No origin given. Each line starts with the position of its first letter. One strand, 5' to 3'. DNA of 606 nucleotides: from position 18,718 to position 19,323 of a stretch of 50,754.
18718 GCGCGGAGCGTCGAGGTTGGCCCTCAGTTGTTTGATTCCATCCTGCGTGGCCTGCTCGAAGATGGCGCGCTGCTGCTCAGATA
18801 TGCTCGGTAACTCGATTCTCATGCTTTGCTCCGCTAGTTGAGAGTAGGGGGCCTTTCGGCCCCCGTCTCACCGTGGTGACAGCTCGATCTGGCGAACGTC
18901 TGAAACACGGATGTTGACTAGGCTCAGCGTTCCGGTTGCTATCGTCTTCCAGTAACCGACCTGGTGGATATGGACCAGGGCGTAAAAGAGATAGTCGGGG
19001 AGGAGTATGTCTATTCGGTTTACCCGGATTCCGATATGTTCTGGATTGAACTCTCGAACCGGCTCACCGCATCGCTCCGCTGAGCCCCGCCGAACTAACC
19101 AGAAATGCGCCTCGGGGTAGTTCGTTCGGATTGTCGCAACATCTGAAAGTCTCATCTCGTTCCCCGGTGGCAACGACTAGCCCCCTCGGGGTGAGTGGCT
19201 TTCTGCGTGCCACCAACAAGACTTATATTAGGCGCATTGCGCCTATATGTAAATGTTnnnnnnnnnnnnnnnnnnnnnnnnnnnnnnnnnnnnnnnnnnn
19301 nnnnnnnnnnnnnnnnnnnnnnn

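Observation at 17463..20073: Low-GC minus-strand cargo operon (LuxR-type regulator plus three unknown ORFs) ending at a plasmid-borne MvaT silencer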

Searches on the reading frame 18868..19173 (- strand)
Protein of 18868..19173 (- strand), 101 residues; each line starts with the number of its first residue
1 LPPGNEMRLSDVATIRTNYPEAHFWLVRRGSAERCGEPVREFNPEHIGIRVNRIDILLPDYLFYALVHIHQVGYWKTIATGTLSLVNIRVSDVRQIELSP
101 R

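Call 3: search_protein_families(library=pfam, proteins=[window:18868-19173:-], max_evalue=0.1)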
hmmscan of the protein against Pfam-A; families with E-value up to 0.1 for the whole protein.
window:18868-19173:- (101 aa): 0 families

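Call 7: search_protein_families(library=ncbifam, proteins=[window:18868-19173:-], max_evalue=1)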
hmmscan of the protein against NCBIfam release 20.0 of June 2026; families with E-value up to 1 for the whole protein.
window:18868-19173:- (101 aa): 0 families

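Call 8: search_protein_families(library=padloc, proteins=[window:18868-19173:-], max_evalue=1)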
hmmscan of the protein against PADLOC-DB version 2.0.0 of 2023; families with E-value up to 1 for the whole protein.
window:18868-19173:- (101 aa): 1 family
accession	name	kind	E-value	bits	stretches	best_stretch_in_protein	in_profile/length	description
PDLC03185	Specificity_I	-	0.053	10.8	1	46-97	106-156/408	Type I specificity subunit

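Call 9: search_protein_families(library=phrogs, proteins=[window:18868-19173:-], max_evalue=1)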
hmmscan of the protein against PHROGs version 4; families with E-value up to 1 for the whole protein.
window:18868-19173:- (101 aa): 1 family
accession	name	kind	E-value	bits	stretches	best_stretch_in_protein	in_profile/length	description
phrog_2668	-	unknown function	0.16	11.5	1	46-98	114-165/554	-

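Call 14: search_solved_structures(query=window:18868-19155:-, max_evalue=10, show_alignments=2)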
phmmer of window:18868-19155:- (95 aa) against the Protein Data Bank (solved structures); distinct sequences matched with E-value up to 10: 1.
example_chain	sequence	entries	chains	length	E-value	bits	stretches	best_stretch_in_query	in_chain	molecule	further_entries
9xvd_A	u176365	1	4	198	0.11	16.2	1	25-54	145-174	Nuclear factor 1 C-type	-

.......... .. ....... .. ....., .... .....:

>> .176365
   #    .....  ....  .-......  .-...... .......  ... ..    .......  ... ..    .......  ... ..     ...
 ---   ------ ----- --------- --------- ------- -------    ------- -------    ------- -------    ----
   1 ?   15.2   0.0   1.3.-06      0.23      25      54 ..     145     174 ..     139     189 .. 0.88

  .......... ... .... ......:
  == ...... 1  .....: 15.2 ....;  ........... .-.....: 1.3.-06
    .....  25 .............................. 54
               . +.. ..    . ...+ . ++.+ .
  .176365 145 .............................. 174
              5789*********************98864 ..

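Call 18: find_homologous_proteins(query=window:18868-19155:-)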
Query window:18868-19155:- (95 aa): 254 proteins with E <= 0.001 among 254 candidates; the best 120 are listed.
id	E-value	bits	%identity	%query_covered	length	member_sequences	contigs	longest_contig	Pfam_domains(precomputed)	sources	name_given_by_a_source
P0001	4.9e-57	208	99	100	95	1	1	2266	-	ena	-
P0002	8.7e-57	207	98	100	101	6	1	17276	-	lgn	-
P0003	3.8e-56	205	98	100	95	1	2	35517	-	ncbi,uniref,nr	ncbi:hypothetical protein CP916_22260 [Pseudomonas aeruginosa]|uniref:hypothetical protein n=1 Tax=P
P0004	5.2e-56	205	98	100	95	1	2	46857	-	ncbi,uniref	ncbi:hypothetical protein [Pseudomonas aeruginosa]|uniref:hypothetical protein n=1 Tax=Pseudomonas a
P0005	2.3e-55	203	97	100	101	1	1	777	-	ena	-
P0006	6.7e-51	188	86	100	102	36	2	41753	-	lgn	-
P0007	2.1e-50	187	86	100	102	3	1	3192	-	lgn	-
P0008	2.5e-50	187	83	100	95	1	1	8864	-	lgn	-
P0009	2.5e-50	187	88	100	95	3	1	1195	-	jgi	jgi:hypothetical protein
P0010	4.0e-50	186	87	100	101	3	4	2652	-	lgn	-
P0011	4.1e-50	186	85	100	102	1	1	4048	-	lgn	-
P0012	5.6e-50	185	87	100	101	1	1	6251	-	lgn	-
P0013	5.7e-50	185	85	100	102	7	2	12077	-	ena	-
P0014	6.7e-50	185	87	100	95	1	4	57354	-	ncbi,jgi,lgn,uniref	ncbi:hypothetical protein M1D58_27315 (plasmid) [Pseudomonas sp. R4-76]|uniref:hypothetical protein 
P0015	2.3e-49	183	85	100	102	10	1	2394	-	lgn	-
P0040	5.6e-47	176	81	100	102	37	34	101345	-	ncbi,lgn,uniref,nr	ncbi:Orf9 [Pseudomonas syringae pv. pisi]|uniref:Uncharacterized protein n=18 Tax=Pseudomonas TaxID=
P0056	1.3e-45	171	78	99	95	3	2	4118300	-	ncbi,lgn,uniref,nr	ncbi:hypothetical protein JFK97_11080 [Chromobacterium phragmitis]|uniref:hypothetical protein n=1 T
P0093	1.5e-43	165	76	99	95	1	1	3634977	-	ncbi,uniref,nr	ncbi:hypothetical protein HZU75_04410 [Chitinibacter fontanus]|uniref:Uncharacterized protein n=1 Ta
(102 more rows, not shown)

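Call 34: find_related_loci(query=A1, collection=genome_contigs, flank=8000)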
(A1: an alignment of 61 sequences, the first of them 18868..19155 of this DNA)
Query A1 (95 aa) in genome_contigs; peptide patterns used: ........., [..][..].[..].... (x = any residue, [..] = any of these).
68 stretches matched a pattern; 29 encode a relative of the query (tblastn E <= 1e-3); 29 distinct loci.
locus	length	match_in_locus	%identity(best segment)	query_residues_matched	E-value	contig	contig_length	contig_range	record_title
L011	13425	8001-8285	85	1-95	5e-54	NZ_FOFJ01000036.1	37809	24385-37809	Azotobacter beijerinckii strain DSM 378, whole genome shotgun sequence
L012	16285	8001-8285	85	1-95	1e-53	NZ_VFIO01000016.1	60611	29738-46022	Pseudomonas saxonica strain DSM 108989 16_60611_27.2822, whole genome shotgun sequence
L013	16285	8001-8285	82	1-95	3e-53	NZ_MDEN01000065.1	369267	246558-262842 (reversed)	Pseudomonas graminis strain UASWS1507, whole genome shotgun sequence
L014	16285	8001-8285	85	1-95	3e-53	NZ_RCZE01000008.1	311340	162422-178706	Pseudomonas arsenicoxydans strain E3 scaffold8.1, whole genome shotgun sequence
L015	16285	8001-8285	85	1-95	3e-53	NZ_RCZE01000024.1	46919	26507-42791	Pseudomonas arsenicoxydans strain E3 scaffold24.1, whole genome shotgun sequence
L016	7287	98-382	80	1-95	3e-52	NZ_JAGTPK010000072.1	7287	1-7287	Pseudomonas californiensis strain CDFA601 601B_72_length_7287_cov_48.298414, whole genome shotgun sequence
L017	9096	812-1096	81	1-95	2e-51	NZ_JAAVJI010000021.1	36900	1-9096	Pseudomonas quercus strain hsmgli-8 Scaffold21, whole genome shotgun sequence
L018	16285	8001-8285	77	1-95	5e-51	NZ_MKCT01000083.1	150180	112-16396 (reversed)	Chromobacterium sphagni strain IIBBL 14B-1 Cmus_14B-1.8, whole genome shotgun sequence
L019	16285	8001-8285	80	1-95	1e-50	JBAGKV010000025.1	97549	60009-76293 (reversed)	Janthinobacterium sp. LPB2021202312-11-4 25, whole genome shotgun sequence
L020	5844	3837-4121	80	1-95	2e-50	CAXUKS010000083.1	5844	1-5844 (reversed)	MAG TPA_asm: uncultured Armatimonadales bacterium isolate public_SRR11456914_metawrap_bin.21 genome assembly, contig: pu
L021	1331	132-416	79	1-95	2e-52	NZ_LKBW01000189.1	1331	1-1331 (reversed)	Pseudomonas amygdali strain ICMP 3918 scaffold269, whole genome shotgun sequence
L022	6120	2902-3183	79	1-94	5e-49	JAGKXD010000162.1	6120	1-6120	MAG: Cellvibrionaceae bacterium isolate P9_D7_14 P9_D7_14_2682, whole genome shotgun sequence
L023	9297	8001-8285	71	1-95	1e-48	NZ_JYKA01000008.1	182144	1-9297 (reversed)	Chromobacterium subtsugae strain PRAA4-1 Contig.8, whole genome shotgun sequence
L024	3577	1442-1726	78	1-95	3e-48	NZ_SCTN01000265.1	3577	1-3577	MAG: Aquabacterium sp. isolate FW301_bin.9 FW301_bin.9-30813, whole genome shotgun sequence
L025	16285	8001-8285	71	1-95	2e-47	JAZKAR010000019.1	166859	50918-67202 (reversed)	MAG: Pseudomonadota bacterium isolate ADI_H3L2_1_122_18_3-bin034_1 ADIH3L21_B034_1_000000000019, whole genome shotgun se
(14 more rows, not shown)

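Call 35: search_dna_similar(query=window:18868-19155:-, collection=plasmids, mode=protein, max_rows=60, rows=spread, max_evalue=0.001)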
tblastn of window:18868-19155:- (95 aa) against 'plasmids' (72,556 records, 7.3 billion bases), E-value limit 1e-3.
Records with a match: 263; places in all: 266; records where one place covers at least 80% of the query: 262.
Best place of each record, by identity: >=99% 9; 95-99% 33; 80-90% 33; 60-80% 144; <60% 44.
By first word of the organism name: Pseudomonas 83; Enterobacter 40; Klebsiella 38; Salmonella 29; Citrobacter 18; Escherichia 11; Aeromonas 8; Thiothrix 8; Planktothrix 4; Serratia 3; and 15 more.
By predicted mobility (MOB-suite, as given by PLSDB): mobilizable 104; conjugative 82; non-mobilizable 77.
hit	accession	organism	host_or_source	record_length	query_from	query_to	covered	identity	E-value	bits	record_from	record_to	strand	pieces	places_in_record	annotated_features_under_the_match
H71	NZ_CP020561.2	Pseudomonas paraeruginosa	Environmental,Chilli rhizosphere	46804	1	95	100%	100.0%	1e-57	197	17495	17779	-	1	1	hypothetical protein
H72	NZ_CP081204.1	Pseudomonas aeruginosa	Severely burned patient,burn wound,burn ...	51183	1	95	100%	100.0%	1e-57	197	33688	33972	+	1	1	hypothetical protein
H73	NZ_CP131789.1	Pseudomonas aeruginosa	-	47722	1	95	100%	98.9%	4e-57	195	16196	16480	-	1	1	hypothetical protein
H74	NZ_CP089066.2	Pseudomonas aeruginosa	Homo sapiens,cell culture,BAL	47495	1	95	100%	98.9%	5e-57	195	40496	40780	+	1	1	hypothetical protein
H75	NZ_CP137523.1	Pseudomonas aeruginosa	Homo sapiens,Bacterial culture sample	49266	1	95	100%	98.9%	5e-57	195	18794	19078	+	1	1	hypothetical protein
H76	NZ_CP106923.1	Pseudomonas aeruginosa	Homo sapiens,blood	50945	1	95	100%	98.9%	5e-57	195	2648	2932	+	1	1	hypothetical protein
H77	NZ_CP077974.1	Pseudomonas aeruginosa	Homo sapiens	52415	1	95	100%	98.9%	5e-57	195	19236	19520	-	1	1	hypothetical protein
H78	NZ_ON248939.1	Pseudomonas aeruginosa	-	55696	1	95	100%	98.9%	5e-57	195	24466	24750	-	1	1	hypothetical protein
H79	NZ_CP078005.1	Pseudomonas aeruginosa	Homo sapiens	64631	1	95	100%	98.9%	5e-57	195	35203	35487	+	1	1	hypothetical protein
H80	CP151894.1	Pseudomonas aeruginosa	Homo sapiens,the general intensive care ...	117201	1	95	100%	98.9%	5e-57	195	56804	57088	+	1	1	none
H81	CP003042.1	Pseudomonas fluorescens A506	pear,pear tree leaf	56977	1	95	100%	85.3%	3e-50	176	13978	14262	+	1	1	hypothetical protein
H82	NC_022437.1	Pseudomonas fluorescens R124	orthoquartzite cave surface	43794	1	95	100%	83.2%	8e-48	168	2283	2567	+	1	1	hypothetical protein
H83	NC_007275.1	Pseudomonas savastanoi pv. phaseolicola 1448A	-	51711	1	95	100%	81.1%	2e-48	170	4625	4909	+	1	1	hypothetical protein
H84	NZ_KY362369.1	Pseudomonas syringae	sweet cherry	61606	1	95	100%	81.1%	1e-47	168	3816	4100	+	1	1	hypothetical protein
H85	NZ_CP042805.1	Pseudomonas amygdali pv. tabaci str. ATCC 11528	-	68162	1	95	100%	81.1%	1e-47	168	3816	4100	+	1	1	hypothetical protein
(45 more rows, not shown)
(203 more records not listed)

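Call 40: find_encoding_contigs(protein=P0093, flank=9000, max_places=2)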
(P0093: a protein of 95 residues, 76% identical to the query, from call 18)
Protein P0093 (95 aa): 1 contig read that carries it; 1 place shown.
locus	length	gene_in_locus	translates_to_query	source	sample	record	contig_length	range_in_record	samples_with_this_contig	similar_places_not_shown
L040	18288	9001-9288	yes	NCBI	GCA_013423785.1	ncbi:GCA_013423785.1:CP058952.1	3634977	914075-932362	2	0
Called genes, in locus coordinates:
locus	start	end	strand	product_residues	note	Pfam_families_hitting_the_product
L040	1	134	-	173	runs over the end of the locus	PF06892:Phage_CP76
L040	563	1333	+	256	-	PF01381:HTH_3, PF12844:HTH_19, PF13560:HTH_31, PF00717:Peptidase_S24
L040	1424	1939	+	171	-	-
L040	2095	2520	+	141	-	-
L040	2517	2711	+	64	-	-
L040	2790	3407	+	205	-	-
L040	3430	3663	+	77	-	-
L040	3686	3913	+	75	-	-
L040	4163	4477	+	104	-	-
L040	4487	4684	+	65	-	-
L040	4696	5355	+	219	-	-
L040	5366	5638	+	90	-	-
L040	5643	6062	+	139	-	-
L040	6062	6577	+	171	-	-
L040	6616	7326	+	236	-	-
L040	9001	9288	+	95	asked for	-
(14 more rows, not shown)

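Call 41: find_encoding_contigs(protein=P0056, flank=9000, max_places=2)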
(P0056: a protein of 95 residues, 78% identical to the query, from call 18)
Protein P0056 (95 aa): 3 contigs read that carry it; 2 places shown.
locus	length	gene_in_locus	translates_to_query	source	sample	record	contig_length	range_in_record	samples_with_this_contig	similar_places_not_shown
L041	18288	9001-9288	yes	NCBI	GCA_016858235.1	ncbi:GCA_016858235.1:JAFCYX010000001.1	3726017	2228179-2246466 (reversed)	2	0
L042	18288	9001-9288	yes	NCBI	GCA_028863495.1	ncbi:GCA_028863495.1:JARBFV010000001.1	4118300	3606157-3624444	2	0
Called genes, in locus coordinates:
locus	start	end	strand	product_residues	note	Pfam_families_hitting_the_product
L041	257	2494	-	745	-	PF03971:IDH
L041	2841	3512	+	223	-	PF00849:PseudoU_synth_2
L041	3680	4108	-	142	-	-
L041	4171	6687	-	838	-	PF01624:MutS_I, PF05188:MutS_II, PF05192:MutS_III, PF05190:MutS_IV, PF00488:MutS_V, PF27441:MutS_C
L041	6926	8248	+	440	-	PF13356:Arm-DNA-bind_3 (weak), PF00589:Phage_integrase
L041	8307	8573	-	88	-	-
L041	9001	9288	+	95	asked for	-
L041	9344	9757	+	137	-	-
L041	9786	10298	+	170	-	-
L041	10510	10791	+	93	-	-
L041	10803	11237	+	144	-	-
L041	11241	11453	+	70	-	-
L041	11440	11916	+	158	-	-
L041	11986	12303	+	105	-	-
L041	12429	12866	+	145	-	-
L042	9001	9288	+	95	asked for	-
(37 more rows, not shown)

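Call 42: find_encoding_contigs(protein=P0040, flank=9000, max_places=3)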
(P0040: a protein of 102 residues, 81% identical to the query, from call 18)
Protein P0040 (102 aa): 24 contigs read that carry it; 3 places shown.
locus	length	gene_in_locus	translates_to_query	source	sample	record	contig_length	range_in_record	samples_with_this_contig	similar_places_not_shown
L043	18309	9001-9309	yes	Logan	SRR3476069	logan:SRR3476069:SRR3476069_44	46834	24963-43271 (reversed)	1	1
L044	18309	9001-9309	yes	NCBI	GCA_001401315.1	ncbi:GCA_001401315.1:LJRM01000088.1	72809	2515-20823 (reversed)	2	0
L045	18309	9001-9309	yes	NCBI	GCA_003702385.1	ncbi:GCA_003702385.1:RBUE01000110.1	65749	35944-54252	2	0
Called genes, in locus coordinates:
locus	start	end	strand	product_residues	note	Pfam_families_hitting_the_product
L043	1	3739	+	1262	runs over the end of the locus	PF18821:LPD7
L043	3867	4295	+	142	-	PF00392:GntR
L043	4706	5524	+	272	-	-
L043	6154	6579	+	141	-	PF00717:Peptidase_S24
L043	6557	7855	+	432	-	PF00817:IMS, PF11799:IMS_C, PF13438:DUF4113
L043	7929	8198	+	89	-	-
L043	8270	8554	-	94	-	PF21716:dnstrm_HI1420, PF01381:HTH_3 (weak)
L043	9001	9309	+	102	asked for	-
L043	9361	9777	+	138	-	-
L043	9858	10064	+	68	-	-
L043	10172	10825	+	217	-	PF01656:CbiA, PF09140:MipZ, PF13614:AAA_31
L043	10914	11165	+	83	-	-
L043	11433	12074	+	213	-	PF02586:SRAP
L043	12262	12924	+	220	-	PF00589:Phage_integrase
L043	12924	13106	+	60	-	-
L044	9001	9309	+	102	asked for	-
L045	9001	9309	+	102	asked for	-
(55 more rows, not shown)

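Call 43: predict_structure(alignment_id=A1)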
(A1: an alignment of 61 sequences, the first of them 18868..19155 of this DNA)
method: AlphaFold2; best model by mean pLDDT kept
length: 95 residues; sequences in the alignment: 61
mean_pLDDT: 90.5   pTM: 0.81
mean pLDDT of the five models: 90.5, 90.3, 86.8, 86.4, 78.5
residues with pLDDT >= 90: 69; 70-90: 19; 50-70: 7; < 50: 0
segments of 3 or more residues with pLDDT < 50: none
pLDDT, mean of each block of 10 residues (from residue 1): 95 97 90 96 96 96 91 70 91 77
secondary structure, 60 per line:
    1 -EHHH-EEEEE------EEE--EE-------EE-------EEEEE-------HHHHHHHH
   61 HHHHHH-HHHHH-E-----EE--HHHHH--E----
elements in order: E7-11 E18-20 E41-45 H53-66 H68-72 H84-88

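Call 60: find_related_loci(query=A1, collection=metagenome_contigs, flank=4000)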
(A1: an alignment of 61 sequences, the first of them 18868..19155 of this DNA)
Query A1 (95 aa) in metagenome_contigs; peptide patterns used: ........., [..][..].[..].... (x = any residue, [..] = any of these).
135 stretches matched a pattern; 74 encode a relative of the query (tblastn E <= 1e-3); 74 distinct loci.
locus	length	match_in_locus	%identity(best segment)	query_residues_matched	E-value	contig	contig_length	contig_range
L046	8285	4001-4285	85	1-95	8e-56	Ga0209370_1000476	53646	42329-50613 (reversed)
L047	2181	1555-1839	85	1-95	1e-55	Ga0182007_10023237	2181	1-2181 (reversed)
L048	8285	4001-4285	83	1-95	6e-55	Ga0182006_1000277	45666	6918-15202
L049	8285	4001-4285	83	1-95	6e-55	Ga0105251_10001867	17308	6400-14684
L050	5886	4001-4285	83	1-95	1e-54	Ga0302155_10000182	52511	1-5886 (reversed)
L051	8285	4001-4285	85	1-95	8e-55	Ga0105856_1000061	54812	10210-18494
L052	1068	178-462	86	1-95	1e-57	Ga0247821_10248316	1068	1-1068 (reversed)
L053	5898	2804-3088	83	1-95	2e-54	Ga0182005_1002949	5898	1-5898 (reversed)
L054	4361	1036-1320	87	1-95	7e-54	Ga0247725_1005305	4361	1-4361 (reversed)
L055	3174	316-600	83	1-95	7e-54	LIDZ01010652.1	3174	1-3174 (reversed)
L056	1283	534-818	83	1-95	2e-56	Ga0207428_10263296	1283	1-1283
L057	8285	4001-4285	85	1-95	6e-54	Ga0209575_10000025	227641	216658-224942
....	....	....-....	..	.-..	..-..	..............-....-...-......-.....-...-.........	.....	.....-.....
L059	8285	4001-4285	83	1-95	1e-53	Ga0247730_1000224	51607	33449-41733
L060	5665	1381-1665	85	1-95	3e-53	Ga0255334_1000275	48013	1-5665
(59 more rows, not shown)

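Call 61: find_related_loci(query=A1, collection=viral_contigs, flank=8000)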
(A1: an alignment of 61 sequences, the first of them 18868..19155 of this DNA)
Query A1 (95 aa) in viral_contigs; peptide patterns used: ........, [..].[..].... (x = any residue, [..] = any of these).
40 stretches matched a pattern; 19 encode a relative of the query (tblastn E <= 1e-3); 19 distinct loci.
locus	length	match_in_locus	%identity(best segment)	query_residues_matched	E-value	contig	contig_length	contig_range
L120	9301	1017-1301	87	1-95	4e-54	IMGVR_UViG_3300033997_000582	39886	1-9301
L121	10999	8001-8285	82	1-95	6e-51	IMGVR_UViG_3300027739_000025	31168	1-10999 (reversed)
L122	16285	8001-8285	80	1-95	1e-50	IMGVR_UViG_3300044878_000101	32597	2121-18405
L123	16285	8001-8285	79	1-95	2e-50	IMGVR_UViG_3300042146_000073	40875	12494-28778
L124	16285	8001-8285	80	1-95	2e-50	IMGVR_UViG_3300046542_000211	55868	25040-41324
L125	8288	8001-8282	76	1-94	2e-49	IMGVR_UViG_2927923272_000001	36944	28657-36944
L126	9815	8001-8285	76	1-95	1e-48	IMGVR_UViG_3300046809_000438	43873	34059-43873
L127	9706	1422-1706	77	1-95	2e-48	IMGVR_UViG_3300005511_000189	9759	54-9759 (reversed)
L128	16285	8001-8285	76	1-95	3e-48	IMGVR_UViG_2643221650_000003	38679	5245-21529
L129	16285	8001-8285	77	1-95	2e-48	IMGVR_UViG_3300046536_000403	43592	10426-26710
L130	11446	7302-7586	76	1-95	2e-46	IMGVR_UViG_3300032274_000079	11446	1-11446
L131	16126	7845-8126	72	1-94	2e-45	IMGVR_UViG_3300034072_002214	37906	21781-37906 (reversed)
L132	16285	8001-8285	72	1-95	5e-45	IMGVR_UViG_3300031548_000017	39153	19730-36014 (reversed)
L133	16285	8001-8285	75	1-95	1e-44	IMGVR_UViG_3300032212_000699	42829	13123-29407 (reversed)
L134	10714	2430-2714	82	1-95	4e-52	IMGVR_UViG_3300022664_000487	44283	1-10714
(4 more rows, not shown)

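Call 100: search_protein_representatives(alignment_id=A1)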
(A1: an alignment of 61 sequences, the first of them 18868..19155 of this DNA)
Query: 61 sequences, 95 profile positions. Proteins with E-value up to 0.001 (for the whole library): 428; up to 1e-10: 282; up to 1e-30: 4. The best 150 are listed.
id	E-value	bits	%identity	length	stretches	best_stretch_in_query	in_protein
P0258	1.7e-32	127.3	-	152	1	2-93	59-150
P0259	5.0e-32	125.8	-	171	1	1-92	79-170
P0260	9.5e-32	124.9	-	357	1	2-92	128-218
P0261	6.0e-31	122.3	-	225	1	3-93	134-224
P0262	1.1e-30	121.4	-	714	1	3-94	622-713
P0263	2.2e-30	120.5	-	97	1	31-95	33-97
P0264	5.5e-30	119.2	-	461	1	2-93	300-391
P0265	6.4e-30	119.0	-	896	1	2-92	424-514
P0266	7.2e-30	118.9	-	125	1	1-65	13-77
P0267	9.9e-30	118.4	-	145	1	2-92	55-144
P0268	1.2e-29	118.2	-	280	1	2-95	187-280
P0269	1.2e-29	118.1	-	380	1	2-91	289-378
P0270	2.3e-29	117.3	-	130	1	2-92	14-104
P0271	2.3e-29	117.2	-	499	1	2-92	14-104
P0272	2.8e-29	117.0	-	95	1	1-91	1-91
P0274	6.3e-29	115.8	-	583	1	2-93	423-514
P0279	2.3e-28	114.0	-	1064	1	1-92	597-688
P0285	2.9e-27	110.5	-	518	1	2-92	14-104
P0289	4.0e-27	110.1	-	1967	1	2-91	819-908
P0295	1.2e-26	108.6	-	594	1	2-92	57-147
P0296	1.7e-26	108.0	-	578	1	2-92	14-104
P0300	3.3e-26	107.1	-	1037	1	1-91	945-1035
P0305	8.6e-26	105.8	-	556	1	2-91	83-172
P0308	1.1e-25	105.5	-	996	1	3-93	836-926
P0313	2.9e-25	104.1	-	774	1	1-94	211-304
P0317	5.2e-25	103.3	-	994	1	2-93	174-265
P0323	1.1e-24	102.2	-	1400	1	6-91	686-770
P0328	5.1e-24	100.1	-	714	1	2-93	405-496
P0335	1.7e-23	98.4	-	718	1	2-93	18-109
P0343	6.4e-23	96.6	-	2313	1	2-90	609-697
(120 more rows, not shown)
